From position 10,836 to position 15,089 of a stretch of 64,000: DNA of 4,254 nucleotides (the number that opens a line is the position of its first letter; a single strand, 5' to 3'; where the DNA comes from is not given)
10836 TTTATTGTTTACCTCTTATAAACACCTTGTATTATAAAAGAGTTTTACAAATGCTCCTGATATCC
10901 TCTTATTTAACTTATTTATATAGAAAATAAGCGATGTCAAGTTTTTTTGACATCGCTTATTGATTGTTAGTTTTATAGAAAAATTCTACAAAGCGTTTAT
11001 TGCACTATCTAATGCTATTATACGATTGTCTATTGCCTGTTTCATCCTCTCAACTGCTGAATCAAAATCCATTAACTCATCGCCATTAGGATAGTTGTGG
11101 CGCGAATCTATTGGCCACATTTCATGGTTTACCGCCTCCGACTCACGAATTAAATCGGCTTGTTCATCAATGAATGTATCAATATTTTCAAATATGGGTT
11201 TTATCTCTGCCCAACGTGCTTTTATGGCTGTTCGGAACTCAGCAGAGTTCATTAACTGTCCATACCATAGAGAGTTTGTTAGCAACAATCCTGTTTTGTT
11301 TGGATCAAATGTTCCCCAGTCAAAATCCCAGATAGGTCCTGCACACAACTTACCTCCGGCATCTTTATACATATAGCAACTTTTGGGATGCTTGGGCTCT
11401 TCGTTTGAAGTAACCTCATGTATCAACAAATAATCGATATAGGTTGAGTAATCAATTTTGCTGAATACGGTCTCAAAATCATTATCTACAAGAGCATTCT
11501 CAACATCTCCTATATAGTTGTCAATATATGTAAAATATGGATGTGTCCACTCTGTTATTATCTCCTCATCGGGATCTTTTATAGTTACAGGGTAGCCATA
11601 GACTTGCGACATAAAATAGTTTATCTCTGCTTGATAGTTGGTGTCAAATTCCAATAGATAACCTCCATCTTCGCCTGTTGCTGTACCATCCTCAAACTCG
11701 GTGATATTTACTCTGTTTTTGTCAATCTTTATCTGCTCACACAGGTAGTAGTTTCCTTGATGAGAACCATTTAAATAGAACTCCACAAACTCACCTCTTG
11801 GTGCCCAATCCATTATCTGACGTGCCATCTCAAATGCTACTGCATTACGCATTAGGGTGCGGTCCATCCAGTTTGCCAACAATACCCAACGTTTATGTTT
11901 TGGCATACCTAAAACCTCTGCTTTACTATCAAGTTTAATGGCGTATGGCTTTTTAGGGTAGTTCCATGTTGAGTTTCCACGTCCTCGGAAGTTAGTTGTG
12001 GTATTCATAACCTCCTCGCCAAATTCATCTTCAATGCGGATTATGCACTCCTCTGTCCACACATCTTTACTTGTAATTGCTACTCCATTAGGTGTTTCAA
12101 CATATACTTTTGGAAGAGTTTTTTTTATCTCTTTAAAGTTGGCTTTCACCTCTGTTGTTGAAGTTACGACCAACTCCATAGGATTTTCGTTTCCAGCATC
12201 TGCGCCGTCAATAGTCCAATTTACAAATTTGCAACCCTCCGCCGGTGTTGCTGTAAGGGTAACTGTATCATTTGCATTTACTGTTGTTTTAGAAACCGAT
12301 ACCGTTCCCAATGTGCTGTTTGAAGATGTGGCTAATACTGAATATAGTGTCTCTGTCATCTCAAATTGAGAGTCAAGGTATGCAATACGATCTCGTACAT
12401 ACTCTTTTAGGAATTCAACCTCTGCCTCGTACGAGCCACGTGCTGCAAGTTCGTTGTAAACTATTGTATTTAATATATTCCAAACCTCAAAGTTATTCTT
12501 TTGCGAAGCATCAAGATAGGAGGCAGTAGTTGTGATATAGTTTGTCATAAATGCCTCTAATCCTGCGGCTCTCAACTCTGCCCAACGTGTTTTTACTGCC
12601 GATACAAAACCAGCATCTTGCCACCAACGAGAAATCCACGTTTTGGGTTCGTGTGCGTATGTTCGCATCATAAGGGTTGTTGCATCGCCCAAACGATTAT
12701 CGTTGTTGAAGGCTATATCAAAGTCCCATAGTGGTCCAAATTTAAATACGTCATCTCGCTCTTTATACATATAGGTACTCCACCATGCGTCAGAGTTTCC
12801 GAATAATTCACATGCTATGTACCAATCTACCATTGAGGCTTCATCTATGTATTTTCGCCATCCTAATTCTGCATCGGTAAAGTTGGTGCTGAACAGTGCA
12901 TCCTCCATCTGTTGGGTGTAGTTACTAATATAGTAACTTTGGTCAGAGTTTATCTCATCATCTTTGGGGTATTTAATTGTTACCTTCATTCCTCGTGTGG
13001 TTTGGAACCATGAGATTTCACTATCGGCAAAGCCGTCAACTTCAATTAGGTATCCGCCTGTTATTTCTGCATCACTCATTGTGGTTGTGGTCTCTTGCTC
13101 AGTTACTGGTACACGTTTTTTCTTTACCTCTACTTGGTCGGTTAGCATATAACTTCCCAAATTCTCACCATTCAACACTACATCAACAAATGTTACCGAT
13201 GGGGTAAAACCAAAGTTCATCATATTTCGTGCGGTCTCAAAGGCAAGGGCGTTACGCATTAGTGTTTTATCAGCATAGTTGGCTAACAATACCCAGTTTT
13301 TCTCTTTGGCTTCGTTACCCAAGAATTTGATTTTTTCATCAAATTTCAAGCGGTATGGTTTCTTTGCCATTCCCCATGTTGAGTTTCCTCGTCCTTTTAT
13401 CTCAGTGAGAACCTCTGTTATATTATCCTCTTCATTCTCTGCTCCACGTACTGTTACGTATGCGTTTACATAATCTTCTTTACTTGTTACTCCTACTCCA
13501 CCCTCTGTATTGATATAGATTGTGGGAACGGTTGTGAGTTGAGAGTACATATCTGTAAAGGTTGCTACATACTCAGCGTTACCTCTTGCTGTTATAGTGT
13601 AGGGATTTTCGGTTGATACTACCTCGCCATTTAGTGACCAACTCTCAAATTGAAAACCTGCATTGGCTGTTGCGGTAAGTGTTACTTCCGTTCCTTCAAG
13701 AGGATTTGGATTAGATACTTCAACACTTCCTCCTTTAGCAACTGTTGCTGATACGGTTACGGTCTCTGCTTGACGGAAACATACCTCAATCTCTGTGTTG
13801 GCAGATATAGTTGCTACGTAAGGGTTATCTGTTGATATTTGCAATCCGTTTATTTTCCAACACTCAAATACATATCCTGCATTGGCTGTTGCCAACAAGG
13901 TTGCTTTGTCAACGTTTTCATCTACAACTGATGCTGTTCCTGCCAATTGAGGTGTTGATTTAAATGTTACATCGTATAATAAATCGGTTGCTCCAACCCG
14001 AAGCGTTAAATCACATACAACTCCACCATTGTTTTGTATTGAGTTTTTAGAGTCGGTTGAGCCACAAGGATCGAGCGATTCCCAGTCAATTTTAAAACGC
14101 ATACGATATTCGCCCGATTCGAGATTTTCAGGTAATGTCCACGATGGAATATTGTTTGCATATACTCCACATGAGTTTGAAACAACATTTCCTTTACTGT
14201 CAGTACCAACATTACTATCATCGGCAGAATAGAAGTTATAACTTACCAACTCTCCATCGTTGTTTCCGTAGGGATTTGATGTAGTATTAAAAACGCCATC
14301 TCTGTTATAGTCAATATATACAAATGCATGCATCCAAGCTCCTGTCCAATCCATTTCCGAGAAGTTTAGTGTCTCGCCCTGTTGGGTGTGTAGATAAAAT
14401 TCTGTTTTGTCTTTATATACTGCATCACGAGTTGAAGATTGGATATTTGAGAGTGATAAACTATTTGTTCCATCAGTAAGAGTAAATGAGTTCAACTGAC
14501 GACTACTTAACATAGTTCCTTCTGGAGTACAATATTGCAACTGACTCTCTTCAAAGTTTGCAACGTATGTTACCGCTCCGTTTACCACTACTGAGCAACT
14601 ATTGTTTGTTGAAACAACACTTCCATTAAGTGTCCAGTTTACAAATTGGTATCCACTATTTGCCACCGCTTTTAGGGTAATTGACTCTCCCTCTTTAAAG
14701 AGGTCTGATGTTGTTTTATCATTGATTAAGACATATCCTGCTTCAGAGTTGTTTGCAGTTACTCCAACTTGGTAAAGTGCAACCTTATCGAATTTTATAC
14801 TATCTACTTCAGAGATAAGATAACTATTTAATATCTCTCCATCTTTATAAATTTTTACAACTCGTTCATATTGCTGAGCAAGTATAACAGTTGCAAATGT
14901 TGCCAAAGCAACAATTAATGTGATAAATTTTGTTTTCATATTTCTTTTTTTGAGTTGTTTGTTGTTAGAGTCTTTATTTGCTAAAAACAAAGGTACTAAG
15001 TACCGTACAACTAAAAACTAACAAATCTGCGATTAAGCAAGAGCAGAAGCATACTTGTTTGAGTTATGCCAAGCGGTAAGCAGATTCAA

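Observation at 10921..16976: PAP2-barrel, mini T9SS cargo and tandem-CotH genes form one locus framed by a single consensus promoter and a single strong terminator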

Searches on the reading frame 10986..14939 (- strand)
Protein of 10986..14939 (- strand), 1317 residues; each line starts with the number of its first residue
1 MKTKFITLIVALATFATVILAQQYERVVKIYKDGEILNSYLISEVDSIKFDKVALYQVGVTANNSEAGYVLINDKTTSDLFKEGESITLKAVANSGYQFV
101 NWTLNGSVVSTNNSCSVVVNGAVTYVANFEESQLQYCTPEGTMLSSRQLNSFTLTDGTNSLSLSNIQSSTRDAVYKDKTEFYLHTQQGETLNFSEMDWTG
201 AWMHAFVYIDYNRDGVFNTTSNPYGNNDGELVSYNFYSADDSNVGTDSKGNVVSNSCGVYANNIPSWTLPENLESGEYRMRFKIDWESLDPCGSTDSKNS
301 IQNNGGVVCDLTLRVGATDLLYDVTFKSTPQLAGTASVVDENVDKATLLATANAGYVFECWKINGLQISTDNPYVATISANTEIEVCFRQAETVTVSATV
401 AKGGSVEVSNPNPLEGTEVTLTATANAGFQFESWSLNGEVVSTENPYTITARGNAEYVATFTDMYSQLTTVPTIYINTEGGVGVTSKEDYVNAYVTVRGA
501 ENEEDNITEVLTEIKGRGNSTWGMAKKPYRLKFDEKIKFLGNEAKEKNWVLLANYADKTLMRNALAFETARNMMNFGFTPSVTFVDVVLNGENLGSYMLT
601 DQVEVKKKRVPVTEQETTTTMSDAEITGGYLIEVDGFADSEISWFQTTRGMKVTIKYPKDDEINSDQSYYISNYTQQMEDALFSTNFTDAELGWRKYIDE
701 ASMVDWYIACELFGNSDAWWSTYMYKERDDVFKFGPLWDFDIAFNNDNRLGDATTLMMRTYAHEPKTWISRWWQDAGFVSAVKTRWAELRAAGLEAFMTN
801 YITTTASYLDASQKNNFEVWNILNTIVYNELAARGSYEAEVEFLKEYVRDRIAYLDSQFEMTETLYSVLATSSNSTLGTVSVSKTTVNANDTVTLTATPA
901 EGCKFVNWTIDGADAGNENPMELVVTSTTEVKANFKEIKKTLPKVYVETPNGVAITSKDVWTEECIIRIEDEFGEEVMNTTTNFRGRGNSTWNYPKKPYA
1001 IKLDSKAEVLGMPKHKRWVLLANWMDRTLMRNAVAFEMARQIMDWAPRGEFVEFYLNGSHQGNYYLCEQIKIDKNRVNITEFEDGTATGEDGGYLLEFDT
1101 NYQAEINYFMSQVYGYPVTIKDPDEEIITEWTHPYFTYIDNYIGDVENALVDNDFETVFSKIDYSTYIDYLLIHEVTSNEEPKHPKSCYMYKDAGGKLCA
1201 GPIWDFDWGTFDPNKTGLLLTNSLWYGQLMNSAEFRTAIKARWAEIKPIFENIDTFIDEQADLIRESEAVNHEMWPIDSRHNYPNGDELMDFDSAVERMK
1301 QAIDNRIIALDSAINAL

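Call 6: search_protein_families(library=pfam, proteins=[window:10986-14939:-], max_evalue=0.01)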
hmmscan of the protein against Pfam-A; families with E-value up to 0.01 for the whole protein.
window:10986-14939:- (1317 aa): 5 families
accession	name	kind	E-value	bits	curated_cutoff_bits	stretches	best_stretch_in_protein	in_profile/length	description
PF08757.17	CotH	-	5.2e-86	289.5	23.8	2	514-855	1-322/322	CotH kinase protein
PF18998.6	Flg_new_2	-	1.2e-37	128.1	23.6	4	395-462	2-70/73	Divergent InlB B-repeat domain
PF16820.11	PKD_3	-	3.1e-10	40.2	26.3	0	416-461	18-64/68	PKD-like domain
PF09479.16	Flg_new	-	6.8e-08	32.9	27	0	73-127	8-64/65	Listeria-Bacteroides repeat domain (List_Bact_rpt)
PF20009.4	GEVED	-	2e-06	29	24.4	1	207-296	4-68/78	GEVED domain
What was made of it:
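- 10986..14939 (-): Tandem-CotH protein: SPI-type signal peptide, N-module, InlB B-repeats, GEVED, CotH, B-repeat, CotH. No CTD and no lipobox. Pfam in call 6.
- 12375..13400 (-): CotH module 1 (aa 514-855). Pfam CotH covers profile positions 1-322 of 322 (call 6).
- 10989..12119 (-): CotH module 2 (aa 941-1317), which ends the protein. Second Pfam stretch (call 6).
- On CotH kinase family (PF08757): 289.5 bits, two stretches, profile positions 1-322 of 322 (call 6).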

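Call 7: search_protein_families(library=ncbifam, proteins=[window:10986-14939:-], max_evalue=0.01)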
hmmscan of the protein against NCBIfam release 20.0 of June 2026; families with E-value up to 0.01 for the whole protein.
window:10986-14939:- (1317 aa): 0 families
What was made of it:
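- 10986..14939 (-): No NCBIfam hit in call 7.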

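Call 53: search_solved_structures(query=window:10986-14939:-, max_evalue=0.01, show_alignments=2)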
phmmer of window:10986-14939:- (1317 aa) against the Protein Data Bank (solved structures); distinct sequences matched with E-value up to 0.01: 0.

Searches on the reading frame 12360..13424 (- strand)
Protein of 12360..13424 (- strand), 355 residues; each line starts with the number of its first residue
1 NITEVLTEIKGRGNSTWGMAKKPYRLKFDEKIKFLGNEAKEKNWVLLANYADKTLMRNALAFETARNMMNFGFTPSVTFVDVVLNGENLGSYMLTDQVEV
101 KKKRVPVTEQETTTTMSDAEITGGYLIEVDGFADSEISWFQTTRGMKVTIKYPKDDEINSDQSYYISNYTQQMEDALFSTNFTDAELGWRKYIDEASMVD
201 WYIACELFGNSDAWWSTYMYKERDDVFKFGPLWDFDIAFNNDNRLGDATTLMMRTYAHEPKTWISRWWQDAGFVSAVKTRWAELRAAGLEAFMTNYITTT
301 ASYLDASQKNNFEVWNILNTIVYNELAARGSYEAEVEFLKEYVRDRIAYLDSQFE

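Call 54: search_solved_structures(query=window:12360-13424:-, max_evalue=10, show_alignments=2)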
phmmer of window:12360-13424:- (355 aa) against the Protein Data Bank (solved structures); distinct sequences matched with E-value up to 10: 1.
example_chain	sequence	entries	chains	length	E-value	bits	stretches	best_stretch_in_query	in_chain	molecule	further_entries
10pa_A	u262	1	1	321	0.12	14.9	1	61-122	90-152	Serine-aspartate repeat-containing protein D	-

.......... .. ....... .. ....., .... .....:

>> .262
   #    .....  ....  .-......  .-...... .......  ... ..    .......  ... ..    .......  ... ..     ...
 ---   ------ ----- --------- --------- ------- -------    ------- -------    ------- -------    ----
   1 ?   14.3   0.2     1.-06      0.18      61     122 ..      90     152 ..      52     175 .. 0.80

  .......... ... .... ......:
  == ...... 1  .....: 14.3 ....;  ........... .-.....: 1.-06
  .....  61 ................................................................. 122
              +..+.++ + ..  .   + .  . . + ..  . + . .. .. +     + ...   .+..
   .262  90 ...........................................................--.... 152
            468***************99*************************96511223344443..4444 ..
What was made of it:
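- Tried and rejected: phmmer of the CotH protein or of module 1 against PDB sequences found nothing relevant (calls 53, 54).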

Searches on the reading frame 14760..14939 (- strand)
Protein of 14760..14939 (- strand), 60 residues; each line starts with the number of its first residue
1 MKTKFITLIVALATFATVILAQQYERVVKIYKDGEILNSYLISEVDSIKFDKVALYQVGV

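Call 65: find_homologous_proteins(query=A4, max_evalue=1)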
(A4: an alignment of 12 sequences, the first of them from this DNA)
Query A4 (12 sequences) (60 aa, profile of the alignment): 4 proteins with E <= 1 among 190 candidates.
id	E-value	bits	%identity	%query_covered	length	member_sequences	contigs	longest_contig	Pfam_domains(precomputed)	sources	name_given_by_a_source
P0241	4.8e-25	105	72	100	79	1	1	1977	-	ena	-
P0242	9.2e-11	59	38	43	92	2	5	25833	-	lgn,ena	-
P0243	2.7e-10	58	39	65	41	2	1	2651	-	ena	-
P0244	5.8e-10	56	38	62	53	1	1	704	-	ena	-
